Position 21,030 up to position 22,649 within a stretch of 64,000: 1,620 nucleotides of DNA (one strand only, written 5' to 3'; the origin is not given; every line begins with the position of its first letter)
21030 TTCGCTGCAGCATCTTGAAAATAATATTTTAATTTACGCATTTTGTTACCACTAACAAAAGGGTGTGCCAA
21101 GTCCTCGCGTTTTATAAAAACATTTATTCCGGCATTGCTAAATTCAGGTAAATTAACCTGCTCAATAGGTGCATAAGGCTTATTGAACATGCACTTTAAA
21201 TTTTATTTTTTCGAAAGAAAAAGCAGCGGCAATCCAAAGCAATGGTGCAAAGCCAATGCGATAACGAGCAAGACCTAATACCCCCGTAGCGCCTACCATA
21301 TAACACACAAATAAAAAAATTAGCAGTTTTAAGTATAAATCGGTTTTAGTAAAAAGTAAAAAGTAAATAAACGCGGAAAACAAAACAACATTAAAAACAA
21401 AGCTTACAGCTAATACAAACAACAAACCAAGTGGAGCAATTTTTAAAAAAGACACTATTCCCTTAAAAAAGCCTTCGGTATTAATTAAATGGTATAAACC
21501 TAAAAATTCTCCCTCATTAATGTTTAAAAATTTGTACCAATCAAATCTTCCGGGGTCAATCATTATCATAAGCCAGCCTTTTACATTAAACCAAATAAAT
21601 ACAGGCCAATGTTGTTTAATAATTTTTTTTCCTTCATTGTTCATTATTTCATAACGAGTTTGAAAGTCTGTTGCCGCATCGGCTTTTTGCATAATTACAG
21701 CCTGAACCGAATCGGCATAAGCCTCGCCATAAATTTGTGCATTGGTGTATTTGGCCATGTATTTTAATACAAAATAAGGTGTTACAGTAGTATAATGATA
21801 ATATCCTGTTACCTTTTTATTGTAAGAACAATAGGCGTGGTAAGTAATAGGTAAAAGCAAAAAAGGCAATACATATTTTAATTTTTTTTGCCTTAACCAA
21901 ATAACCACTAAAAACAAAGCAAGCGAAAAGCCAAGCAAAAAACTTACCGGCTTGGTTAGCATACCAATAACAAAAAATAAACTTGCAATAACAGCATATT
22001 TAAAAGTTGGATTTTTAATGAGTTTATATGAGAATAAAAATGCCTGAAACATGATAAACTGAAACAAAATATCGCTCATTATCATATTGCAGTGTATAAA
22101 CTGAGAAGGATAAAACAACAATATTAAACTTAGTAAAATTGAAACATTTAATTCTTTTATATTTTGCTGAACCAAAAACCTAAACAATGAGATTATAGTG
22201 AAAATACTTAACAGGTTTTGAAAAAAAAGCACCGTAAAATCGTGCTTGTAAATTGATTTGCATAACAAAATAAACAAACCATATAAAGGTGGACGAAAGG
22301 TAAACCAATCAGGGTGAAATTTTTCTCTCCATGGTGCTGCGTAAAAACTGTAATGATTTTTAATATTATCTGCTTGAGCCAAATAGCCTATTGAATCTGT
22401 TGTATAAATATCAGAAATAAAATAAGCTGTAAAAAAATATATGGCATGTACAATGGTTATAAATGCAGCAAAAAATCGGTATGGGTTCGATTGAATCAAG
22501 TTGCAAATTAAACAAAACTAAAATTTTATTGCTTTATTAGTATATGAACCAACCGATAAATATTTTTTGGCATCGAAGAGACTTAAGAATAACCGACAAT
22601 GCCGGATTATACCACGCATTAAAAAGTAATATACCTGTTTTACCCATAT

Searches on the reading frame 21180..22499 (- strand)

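Call 15: search_protein_families(library=ncbifam, proteins=[window:21180-22499:-], max_evalue=0.01)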
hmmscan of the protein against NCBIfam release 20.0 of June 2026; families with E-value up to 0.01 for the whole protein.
window:21180-22499:- (439 aa): 0 families

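Call 81: search_protein_families(library=pfam, proteins=[window:21180-22499:-], max_evalue=0.001)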
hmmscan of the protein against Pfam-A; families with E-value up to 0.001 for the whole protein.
window:21180-22499:- (439 aa): 1 family
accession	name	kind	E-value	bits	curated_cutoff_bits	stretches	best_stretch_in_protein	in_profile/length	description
PF13231.12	PMT_2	-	2.8e-07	31.3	26.1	1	69-215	2-146/160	Dolichyl-phosphate-mannose-protein mannosyltransferase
